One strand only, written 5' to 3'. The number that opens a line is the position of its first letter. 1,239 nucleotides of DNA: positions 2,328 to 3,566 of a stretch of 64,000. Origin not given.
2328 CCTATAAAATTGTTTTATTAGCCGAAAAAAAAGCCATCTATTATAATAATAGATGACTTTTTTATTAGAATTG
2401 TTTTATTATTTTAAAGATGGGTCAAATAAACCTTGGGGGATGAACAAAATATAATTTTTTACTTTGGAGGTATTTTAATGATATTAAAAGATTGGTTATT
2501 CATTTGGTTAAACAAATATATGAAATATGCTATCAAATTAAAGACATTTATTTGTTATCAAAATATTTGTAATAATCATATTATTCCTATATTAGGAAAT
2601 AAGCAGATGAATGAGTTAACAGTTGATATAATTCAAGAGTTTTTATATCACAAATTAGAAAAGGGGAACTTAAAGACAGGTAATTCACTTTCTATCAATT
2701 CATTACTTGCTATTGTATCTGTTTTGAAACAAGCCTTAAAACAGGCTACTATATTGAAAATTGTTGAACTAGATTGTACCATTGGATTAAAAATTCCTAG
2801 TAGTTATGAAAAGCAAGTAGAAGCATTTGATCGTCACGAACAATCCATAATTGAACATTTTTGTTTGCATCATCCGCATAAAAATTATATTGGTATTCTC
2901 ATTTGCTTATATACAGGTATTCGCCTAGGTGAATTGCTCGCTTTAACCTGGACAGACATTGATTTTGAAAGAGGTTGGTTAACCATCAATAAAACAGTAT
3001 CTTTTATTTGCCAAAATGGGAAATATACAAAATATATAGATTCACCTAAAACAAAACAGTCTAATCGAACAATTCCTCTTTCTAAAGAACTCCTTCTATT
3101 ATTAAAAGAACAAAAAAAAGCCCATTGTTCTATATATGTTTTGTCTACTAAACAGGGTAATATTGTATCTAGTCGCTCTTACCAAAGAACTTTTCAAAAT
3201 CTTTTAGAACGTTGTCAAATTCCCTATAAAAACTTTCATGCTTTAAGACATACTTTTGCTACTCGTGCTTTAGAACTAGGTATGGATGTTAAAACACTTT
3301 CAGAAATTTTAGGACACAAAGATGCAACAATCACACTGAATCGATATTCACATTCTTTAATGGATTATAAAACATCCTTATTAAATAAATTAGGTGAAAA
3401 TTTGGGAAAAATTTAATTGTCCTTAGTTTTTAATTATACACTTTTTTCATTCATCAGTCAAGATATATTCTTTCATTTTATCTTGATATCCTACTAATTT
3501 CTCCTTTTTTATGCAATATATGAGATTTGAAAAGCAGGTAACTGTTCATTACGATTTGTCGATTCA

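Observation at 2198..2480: Candidate recombinase-driven invertible switch between a tyrosine recombinase and the sipW/tasA-like operon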

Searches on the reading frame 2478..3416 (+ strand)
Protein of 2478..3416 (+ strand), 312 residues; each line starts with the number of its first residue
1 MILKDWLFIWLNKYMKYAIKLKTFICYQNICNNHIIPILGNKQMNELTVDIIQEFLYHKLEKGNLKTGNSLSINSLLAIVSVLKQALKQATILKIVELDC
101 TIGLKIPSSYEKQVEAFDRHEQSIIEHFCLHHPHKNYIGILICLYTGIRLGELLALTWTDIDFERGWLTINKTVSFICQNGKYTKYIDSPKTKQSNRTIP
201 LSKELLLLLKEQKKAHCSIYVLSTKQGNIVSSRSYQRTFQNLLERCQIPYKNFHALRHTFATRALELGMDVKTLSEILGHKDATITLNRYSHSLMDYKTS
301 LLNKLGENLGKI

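Call 6: search_protein_families(library=pfam, proteins=[window:2478-3416:+], max_evalue=0.01)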
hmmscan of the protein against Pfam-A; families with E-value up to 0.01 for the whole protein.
window:2478-3416:+ (312 aa): 2 families
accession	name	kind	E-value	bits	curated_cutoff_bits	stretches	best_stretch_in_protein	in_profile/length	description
PF00589.27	Phage_integrase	-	9.6e-28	97.5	27.1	1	131-294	19-169/172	Phage integrase family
PF14659.12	Phage_int_SAM_3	-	7.1e-11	42.6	22.6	1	3-56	2-54/58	Phage integrase, N-terminal SAM-like domain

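Call 7: search_protein_families(library=ncbifam, proteins=[window:2478-3416:+], max_evalue=0.01)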
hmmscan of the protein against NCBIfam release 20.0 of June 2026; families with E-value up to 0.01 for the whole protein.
window:2478-3416:+ (312 aa): 13 families
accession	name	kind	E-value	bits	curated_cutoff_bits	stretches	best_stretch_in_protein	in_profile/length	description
NF040815.2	recomb_XerA_Arch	equivalog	2.1e-20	73.4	220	2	193-294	152-255/263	site-specific tyrosine recombinase/integron integrase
TIGR02224.1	recomb_XerC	equivalog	1.9e-16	60.3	335.15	1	41-292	38-276/295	tyrosine recombinase XerC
TIGR02249.1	integrase_gron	subfamily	5.3e-13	49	265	1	231-296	238-303/315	integron integrase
TIGR02225.1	recomb_XerD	equivalog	3.2e-11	43.1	329.6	1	140-286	129-268/290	site-specific tyrosine recombinase XerD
NF001399.0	PRK00283.1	subfamily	1.3e-10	41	279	1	44-286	48-277/300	tyrosine recombinase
NF011946.0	PRK15417.1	equivalog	2.9e-08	33.3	435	1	232-292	254-314/337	integron integrase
NF003462.0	PRK05084.1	equivalog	3.9e-08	32.4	267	1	142-306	203-357/360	tyrosine recombinase XerS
NF002331.0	PRK01287.1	subfamily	2e-07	30.3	371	1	252-283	272-303/365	site-specific tyrosine recombinase XerC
NF002685.0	PRK02436.1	equivalog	2.6e-07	30.7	178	1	192-291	150-244/245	site-specific tyrosine recombinase XerD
NF007371.0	PRK09871.1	subfamily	3.2e-05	23.5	222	1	134-292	26-173/198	tyrosine-type DNA invertase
NF007370.0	PRK09870.1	subfamily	7.2e-05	22.5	221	1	132-286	30-173/200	tyrosine-type DNA invertase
NF040693.1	recomb_GmtY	equivalog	9.5e-05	21.8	340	1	221-282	353-422/441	gamma-mobile-trio recombinase GmtY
NF041502.1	integrase_1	equivalog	0.0024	16.7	350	0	256-285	324-353/484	site-specific integrase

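Call 10: find_encoding_contigs(protein=window:2478-3416:+, flank=4000, max_places=10)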
Protein window:2478-3416:+ (312 aa): no gene with exactly this product is on record in the collection.

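Call 12: find_related_loci(query=window:2478-3416:+, collection=genome_contigs, flank=6000)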
Query window:2478-3416:+ (312 aa) in genome_contigs; peptide patterns used: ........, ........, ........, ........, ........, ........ (x = any residue, [..] = any of these).
43 stretches matched a pattern; 7 encode a relative of the query (tblastn E <= 1e-3); 7 distinct loci.
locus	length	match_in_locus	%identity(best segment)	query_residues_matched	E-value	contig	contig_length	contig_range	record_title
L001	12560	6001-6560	94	126-312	3e-96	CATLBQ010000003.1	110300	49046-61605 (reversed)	MAG TPA_asm: uncultured Bacilli bacterium isolate MGG03213_1680015441 genome assembly, contig: ERR2497921_30, whole geno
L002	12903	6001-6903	38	3-305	2e-57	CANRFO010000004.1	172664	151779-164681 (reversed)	MAG: uncultured Ruminiclostridium sp. isolate Lapin-023__bin56 genome assembly, contig: Lapin-023__NODE_59_length_172664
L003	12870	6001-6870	28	3-292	9e-25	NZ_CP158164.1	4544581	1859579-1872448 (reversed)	Bacillus sp. CSS-39 chromosome, complete genome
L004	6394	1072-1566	29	135-290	5e-17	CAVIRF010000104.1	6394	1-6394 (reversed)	Coprococcus eutactus isolate H07682-L1_cleanbin_000045 genome assembly, contig: Spades_H07682-L1_contig_8978, whole geno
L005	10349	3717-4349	30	70-290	2e-16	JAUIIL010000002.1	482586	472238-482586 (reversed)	MAG: Bacteriovoracia bacterium isolate Co_bin.260 NODE_134_length_482586_cov_2.574434, whole genome shotgun sequence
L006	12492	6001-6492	28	144-290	3e-7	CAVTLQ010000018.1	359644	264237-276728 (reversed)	MAG: uncultured Acidobacteriota bacterium isolate MFD09222.bin.3.186 genome assembly, contig: contig_62182, whole genome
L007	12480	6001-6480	24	140-290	4e-5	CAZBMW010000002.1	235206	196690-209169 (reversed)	MAG TPA_asm: uncultured Pirellulales bacterium isolate binchicken_co294_140 genome assembly, contig: NODE_64_length_2352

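Call 13: find_homologous_proteins(query=window:2478-3416:+)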
Query window:2478-3416:+ (312 aa): 7656 proteins with E <= 0.001 among 8000 candidates; the best 120 are listed.
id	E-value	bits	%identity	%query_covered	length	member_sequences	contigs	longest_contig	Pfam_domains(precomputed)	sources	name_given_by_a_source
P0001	1.3e-194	663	95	100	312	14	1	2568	PF14659.13,PF00589.28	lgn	-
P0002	1.7e-116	407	61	99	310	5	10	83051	PF14659.13,PF00589.28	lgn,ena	-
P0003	2.2e-115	403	60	99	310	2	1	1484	PF14659.13,PF00589.28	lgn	-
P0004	3.5e-112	393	59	98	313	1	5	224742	PF14659.13,PF00589.28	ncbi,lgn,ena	-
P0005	4.5e-112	392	59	99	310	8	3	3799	PF14659.13,PF13102.13,PF00589.28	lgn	-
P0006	1.3e-111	391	59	99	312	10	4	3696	PF14659.13,PF00589.28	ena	-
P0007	1.6e-111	390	59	98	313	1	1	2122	PF14659.13,PF00589.28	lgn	-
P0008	3.9e-111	389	59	99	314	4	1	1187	PF14659.13,PF00589.28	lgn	-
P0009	5.0e-111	389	58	99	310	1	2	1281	PF14659.13,PF00589.28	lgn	-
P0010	1.1e-110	388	58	99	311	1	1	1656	PF14659.13,PF00589.28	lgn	-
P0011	2.4e-110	387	58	98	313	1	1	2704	PF14659.13,PF00589.28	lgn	-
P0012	2.4e-110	386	58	98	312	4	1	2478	PF14659.13,PF00589.28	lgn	-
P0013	2.5e-110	386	58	98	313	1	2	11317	PF14659.13,PF00589.28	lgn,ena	-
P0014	2.7e-110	386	58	98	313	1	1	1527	PF14659.13,PF00589.28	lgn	-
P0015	2.8e-110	386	58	98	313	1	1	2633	PF14659.13,PF00589.28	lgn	-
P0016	3.1e-110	386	58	98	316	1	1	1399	PF14659.13,PF00589.28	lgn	-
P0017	3.5e-110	386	57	100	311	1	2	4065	PF14659.13,PF00589.28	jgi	-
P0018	3.6e-110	386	57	98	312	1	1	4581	PF14305.12,PF14659.13,PF00589.28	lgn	-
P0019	3.9e-110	386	57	100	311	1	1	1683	PF14659.13,PF00589.28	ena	-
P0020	4.3e-110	386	58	99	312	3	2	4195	PF14659.13,PF00589.28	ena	-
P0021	5.2e-110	385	59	98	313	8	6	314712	PF14659.13,PF00589.28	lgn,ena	-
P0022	7.0e-110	385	59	98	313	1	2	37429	PF14659.13,PF00589.28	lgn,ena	-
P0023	1.1e-109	384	59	98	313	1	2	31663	PF14659.13,PF00589.28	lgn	-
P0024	1.4e-109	384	59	98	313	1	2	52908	PF14659.13,PF00589.28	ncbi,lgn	-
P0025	1.7e-109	384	58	98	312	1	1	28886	PF14659.13,PF00589.28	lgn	-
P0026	2.0e-109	383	58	98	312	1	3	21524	PF14659.13,PF00589.28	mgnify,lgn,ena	mgnify:FL=1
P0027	3.6e-109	383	58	98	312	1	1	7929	PF14659.13,PF00589.28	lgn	-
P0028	4.1e-109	382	58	98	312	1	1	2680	PF14659.13,PF00589.28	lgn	-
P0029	4.6e-109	382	58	98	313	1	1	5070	PF14659.13,PF00589.28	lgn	-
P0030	5.8e-109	382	56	99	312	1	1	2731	PF14659.13,PF00589.28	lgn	-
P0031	6.6e-109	382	58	98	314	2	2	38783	PF14659.13,PF00589.28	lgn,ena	-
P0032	1.3e-108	381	58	99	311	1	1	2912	PF14659.13,PF00589.28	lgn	-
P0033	2.0e-108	380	58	98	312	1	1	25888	PF14659.13,PF00589.28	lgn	-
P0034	2.3e-108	380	58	98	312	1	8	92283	PF14659.13,PF00589.28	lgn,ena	-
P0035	2.9e-108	380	57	98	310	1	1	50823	PF14659.13,PF00589.28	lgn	-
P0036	3.0e-108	380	58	98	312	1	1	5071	PF14659.13,PF00589.28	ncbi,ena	-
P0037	3.6e-108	379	57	99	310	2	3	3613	PF14659.13,PF13102.13,PF00589.28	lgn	-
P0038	5.3e-108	379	58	98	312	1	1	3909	PF14659.13,PF00589.28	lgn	-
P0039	6.5e-108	379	58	98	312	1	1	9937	PF14659.13,PF00589.28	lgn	-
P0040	1.9e-107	377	57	98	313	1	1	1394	PF14659.13,PF00589.28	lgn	-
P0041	2.0e-107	377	57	98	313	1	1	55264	PF14659.13,PF00589.28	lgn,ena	-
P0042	2.4e-107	377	57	98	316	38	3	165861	PF14659.13,PF00589.28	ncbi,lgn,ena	-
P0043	2.8e-107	376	59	98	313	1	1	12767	PF14659.13,PF00589.28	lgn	-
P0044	2.9e-107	376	57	99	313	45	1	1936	PF14659.13,PF00589.28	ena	-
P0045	3.4e-107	376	57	98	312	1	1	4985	PF14659.13,PF00589.28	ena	-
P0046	4.1e-107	376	56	99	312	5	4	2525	PF14659.13,PF00589.28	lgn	-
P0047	4.5e-107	376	57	99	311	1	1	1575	PF14659.13,PF13102.13,PF00589.28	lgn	-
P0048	4.6e-107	376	55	99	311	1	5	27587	PF14659.13,PF00589.28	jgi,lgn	-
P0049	4.7e-107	376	57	99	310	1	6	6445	PF14659.13,PF00589.28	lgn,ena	-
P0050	6.0e-107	375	57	99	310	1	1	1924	PF14659.13,PF00589.28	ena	-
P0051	7.1e-107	375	57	99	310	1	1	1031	PF14659.13,PF00589.28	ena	-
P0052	7.2e-107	375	56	98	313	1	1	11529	PF14659.13,PF00589.28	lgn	-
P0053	8.9e-107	375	57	99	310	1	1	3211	PF14659.13,PF00589.28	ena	-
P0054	1.2e-106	374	56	98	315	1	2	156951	PF14659.13,PF00589.28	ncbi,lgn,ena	-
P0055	1.2e-106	374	56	98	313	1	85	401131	PF14659.13,PF00589.28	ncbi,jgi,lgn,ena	-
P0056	1.3e-106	374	57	99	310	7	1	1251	PF14659.13,PF00589.28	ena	-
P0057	1.6e-106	374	58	98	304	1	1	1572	PF14659.13,PF00589.28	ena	-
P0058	1.8e-106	374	57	99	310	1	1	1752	PF14659.13,PF00589.28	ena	-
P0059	1.8e-106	374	57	98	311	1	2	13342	PF14659.13,PF00589.28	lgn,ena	-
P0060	2.0e-106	374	56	99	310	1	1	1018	PF14659.13,PF00589.28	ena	-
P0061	2.4e-106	373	59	98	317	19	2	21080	PF14659.13,PF00589.28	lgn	-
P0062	2.6e-106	373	57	99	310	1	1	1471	PF14659.13,PF00589.28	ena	-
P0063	2.9e-106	373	59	98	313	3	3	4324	PF14659.13,PF00589.28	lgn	-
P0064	3.0e-106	373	51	100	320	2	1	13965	PF14659.13,PF00589.28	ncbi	-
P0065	3.4e-106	373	57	99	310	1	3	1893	PF14659.13,PF00589.28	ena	-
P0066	3.6e-106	373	56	98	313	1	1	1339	PF14659.13,PF00589.28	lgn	-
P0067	3.7e-106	373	56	98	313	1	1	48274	PF14659.13,PF00589.28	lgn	-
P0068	3.8e-106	373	56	98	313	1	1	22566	PF14659.13,PF00589.28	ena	-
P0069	3.9e-106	373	57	99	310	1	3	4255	PF14659.13,PF00589.28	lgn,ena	-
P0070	4.0e-106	373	57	99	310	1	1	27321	PF14659.13,PF00589.28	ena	-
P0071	4.4e-106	373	55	100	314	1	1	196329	PF14659.13,PF00589.28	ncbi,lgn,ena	-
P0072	4.9e-106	372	56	100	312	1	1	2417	PF14659.13,PF00589.28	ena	-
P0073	5.4e-106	372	56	99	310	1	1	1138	PF14659.13,PF00589.28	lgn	-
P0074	5.5e-106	372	57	99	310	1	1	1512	PF14659.13,PF00589.28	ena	-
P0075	5.6e-106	372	56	98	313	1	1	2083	PF14659.13,PF00589.28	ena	-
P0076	5.7e-106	372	57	99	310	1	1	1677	PF14659.13,PF00589.28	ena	-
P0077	6.2e-106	372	57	99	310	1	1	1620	PF14659.13,PF00589.28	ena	-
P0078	6.2e-106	372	56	99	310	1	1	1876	PF14659.13,PF00589.28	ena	-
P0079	6.3e-106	372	57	99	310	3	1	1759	PF14659.13,PF00589.28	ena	-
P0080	8.3e-106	372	54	99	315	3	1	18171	PF14659.13,PF00589.28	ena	-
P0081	9.0e-106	371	56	98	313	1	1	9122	PF14659.13,PF00589.28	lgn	-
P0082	9.1e-106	371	56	98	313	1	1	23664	PF14659.13,PF00589.28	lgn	-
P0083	1.1e-105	371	56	99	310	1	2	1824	PF14659.13,PF00589.28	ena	-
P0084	1.1e-105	371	56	99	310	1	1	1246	PF14659.13,PF00589.28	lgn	-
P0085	1.3e-105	371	56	99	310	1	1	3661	PF14659.13,PF00589.28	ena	-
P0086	1.4e-105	371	56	99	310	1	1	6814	PF14659.13,PF00589.28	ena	-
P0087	1.5e-105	371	55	99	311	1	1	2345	PF14659.13,PF00589.28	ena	-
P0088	1.5e-105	371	55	100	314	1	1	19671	PF14659.13,PF00589.28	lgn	-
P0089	1.8e-105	370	53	99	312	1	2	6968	PF14659.13,PF00589.28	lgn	-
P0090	1.9e-105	370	56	99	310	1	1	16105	PF14659.13,PF00589.28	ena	-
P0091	2.9e-105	370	56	99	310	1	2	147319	PF14659.13,PF00589.28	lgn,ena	-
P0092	3.0e-105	370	55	99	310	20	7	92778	PF14659.13,PF00589.28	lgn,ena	-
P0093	5.3e-105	369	55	99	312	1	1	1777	PF14659.13,PF00589.28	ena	-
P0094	5.7e-105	369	56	99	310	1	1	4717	PF14659.13,PF00589.28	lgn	-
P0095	6.4e-105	369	56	99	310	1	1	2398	PF14659.13,PF00589.28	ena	-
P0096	7.5e-105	368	55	99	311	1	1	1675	PF14659.13,PF00589.28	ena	-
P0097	7.9e-105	368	56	99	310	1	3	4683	PF14659.13,PF00589.28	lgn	-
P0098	1.0e-104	368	56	99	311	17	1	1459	PF14659.13,PF00589.28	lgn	-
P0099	1.2e-104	368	55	99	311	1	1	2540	PF14659.13,PF00589.28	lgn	-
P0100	1.3e-104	368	58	98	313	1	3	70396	PF14659.13,PF00589.28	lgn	-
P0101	1.3e-104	368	55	99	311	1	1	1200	PF14659.13,PF00589.28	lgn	-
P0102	1.5e-104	368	55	99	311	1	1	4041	PF14659.13,PF00589.28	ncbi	-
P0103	1.5e-104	367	56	99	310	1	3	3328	PF14659.13,PF00589.28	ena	-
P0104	2.0e-104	367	58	98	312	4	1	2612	PF14659.13,PF00589.28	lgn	-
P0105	2.1e-104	367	56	99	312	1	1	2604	PF14659.13,PF00589.28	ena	-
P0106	2.2e-104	367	56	99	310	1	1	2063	PF14659.13,PF00589.28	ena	-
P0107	2.5e-104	367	55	99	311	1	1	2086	PF14659.13,PF00589.28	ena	-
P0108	2.5e-104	367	55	99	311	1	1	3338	PF14659.13,PF00589.28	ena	-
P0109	3.1e-104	366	54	99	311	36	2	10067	PF14659.13,PF00589.28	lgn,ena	-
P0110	4.2e-104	366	55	99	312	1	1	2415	PF14659.13,PF00589.28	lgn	-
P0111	4.7e-104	366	56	99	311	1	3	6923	PF14659.13,PF00589.28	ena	-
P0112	5.4e-104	366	55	99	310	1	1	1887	PF14659.13,PF00589.28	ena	-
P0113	5.9e-104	366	53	99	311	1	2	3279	PF14659.13,PF00589.28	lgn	-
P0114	6.1e-104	365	56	98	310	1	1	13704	PF14659.13,PF13102.13,PF00589.28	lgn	-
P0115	7.1e-104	365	55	99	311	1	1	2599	PF14659.13,PF00589.28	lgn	-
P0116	8.5e-104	365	55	99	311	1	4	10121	PF14659.13,PF00589.28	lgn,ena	-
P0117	8.9e-104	365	55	99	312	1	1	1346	PF14659.13,PF00589.28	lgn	-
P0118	1.1e-103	365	56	99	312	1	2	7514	PF14659.13,PF00589.28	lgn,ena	-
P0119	1.2e-103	365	54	99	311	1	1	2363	PF14659.13,PF00589.28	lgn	-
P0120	1.4e-103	364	54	99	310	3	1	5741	PF14659.13,PF00589.28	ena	-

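Call 17: find_encoding_contigs(protein=P0001, flank=5000, max_places=10)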
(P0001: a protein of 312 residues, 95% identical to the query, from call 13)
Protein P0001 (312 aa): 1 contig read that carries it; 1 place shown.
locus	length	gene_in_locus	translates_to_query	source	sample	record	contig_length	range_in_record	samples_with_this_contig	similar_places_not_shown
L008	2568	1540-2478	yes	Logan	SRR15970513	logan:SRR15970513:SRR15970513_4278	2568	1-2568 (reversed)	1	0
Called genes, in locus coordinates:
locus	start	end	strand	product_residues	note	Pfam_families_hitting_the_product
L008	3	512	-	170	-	?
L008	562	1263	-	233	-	-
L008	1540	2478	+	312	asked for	PF14659:Phage_int_SAM_3, PF00589:Phage_integrase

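Call 18: find_encoding_contigs(protein=P0002, flank=5000, max_places=10)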
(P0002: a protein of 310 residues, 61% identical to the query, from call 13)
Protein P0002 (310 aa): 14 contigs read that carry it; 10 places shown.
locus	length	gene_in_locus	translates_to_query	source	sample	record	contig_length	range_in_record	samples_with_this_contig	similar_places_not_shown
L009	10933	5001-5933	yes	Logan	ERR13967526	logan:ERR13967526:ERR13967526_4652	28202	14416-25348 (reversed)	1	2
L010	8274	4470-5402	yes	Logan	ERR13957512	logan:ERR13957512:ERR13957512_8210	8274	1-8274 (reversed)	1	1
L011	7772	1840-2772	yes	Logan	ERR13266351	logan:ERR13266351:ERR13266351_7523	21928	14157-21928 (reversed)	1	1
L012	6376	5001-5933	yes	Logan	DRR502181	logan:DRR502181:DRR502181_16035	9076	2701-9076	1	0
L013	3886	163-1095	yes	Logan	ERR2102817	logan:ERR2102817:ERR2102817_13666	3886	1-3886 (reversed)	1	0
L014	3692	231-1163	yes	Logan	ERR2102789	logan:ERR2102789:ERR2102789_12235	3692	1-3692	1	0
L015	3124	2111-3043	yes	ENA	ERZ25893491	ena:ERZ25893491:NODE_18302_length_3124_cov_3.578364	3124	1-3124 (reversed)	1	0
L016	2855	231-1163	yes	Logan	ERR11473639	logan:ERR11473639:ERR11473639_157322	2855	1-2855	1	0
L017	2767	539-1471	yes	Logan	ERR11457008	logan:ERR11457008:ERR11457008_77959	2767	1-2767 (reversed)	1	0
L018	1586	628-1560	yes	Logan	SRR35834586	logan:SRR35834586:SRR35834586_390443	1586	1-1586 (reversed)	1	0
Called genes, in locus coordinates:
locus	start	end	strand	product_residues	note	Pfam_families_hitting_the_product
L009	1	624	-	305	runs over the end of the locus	PF08878:HamA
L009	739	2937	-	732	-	PF00270:DEAD, PF04851:ResIII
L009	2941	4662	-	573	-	PF01555:N6_N4_Mtase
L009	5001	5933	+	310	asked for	PF14659:Phage_int_SAM_3, PF00589:Phage_integrase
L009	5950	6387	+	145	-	-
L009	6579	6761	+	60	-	-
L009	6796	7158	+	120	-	PF24698:DUF7662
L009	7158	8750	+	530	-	PF00239:Resolvase, PF07508:Recombinase, PF13408:Zn_ribbon_recom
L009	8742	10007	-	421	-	PF09903:DUF2130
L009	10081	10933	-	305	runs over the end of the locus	PF00483:NTP_transferase, PF01128:IspD, PF02348:CTP_transf_3, PF12804:NTP_transf_3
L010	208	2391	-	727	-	PF00270:DEAD, PF04851:ResIII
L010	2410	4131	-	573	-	PF01555:N6_N4_Mtase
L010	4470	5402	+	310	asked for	PF14659:Phage_int_SAM_3, PF00589:Phage_integrase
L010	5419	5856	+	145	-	-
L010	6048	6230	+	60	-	-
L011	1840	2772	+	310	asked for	PF14659:Phage_int_SAM_3, PF00589:Phage_integrase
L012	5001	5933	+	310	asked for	PF14659:Phage_int_SAM_3, PF00589:Phage_integrase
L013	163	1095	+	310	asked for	PF14659:Phage_int_SAM_3, PF00589:Phage_integrase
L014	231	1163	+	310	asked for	PF14659:Phage_int_SAM_3, PF00589:Phage_integrase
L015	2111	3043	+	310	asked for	PF14659:Phage_int_SAM_3, PF00589:Phage_integrase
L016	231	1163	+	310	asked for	PF14659:Phage_int_SAM_3, PF00589:Phage_integrase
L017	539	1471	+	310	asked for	PF14659:Phage_int_SAM_3, PF00589:Phage_integrase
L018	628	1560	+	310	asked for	PF14659:Phage_int_SAM_3, PF00589:Phage_integrase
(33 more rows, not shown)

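Call 23: find_encoding_contigs(protein=P0055, flank=4000, max_places=10)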
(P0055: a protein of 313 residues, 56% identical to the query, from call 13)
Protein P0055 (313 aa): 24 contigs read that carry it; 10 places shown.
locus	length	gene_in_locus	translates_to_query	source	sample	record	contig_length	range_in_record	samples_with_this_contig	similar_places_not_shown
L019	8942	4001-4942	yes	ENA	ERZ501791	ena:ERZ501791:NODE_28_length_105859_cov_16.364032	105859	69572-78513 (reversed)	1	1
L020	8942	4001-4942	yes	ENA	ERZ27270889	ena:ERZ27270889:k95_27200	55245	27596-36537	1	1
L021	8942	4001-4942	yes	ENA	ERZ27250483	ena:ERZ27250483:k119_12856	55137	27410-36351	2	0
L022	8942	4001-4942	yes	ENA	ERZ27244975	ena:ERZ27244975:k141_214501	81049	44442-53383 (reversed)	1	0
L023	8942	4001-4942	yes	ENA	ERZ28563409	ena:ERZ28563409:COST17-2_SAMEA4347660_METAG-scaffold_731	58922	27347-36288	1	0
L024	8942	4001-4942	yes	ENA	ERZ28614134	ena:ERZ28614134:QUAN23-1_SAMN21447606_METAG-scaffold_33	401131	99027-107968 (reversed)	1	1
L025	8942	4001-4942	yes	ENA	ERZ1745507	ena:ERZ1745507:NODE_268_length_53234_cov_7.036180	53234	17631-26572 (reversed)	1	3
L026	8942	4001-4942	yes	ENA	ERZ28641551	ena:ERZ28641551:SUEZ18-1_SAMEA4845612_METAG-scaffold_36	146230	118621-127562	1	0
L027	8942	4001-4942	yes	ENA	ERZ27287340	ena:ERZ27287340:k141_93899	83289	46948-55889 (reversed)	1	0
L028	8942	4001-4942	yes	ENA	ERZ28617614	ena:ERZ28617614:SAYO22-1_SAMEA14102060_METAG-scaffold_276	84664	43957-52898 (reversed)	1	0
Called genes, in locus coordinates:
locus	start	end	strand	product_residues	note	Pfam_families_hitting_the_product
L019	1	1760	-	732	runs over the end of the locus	PF00270:DEAD, PF04851:ResIII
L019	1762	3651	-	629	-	PF01555:N6_N4_Mtase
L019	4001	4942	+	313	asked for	PF14659:Phage_int_SAM_3, PF00589:Phage_integrase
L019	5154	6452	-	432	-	PF03952:Enolase_N, PF00113:Enolase_C, PF13378:MR_MLE_C (faint)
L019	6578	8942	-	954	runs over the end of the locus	PF09479:Flg_new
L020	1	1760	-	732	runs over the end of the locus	PF00270:DEAD, PF04851:ResIII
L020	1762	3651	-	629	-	PF01555:N6_N4_Mtase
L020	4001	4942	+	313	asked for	PF14659:Phage_int_SAM_3, PF00589:Phage_integrase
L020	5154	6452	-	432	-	PF03952:Enolase_N, PF00113:Enolase_C, PF13378:MR_MLE_C (faint)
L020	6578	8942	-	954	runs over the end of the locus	PF09479:Flg_new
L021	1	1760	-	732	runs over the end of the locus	PF00270:DEAD, PF04851:ResIII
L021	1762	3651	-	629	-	PF01555:N6_N4_Mtase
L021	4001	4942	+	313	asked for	PF14659:Phage_int_SAM_3, PF00589:Phage_integrase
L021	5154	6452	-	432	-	PF03952:Enolase_N, PF00113:Enolase_C, PF13378:MR_MLE_C (faint)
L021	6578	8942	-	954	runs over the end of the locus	PF09479:Flg_new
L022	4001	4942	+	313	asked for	PF14659:Phage_int_SAM_3, PF00589:Phage_integrase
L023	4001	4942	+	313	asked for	PF14659:Phage_int_SAM_3, PF00589:Phage_integrase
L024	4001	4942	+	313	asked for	PF14659:Phage_int_SAM_3, PF00589:Phage_integrase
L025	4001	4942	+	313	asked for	PF14659:Phage_int_SAM_3, PF00589:Phage_integrase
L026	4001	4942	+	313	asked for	PF14659:Phage_int_SAM_3, PF00589:Phage_integrase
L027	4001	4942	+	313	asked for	PF14659:Phage_int_SAM_3, PF00589:Phage_integrase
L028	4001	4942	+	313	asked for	PF14659:Phage_int_SAM_3, PF00589:Phage_integrase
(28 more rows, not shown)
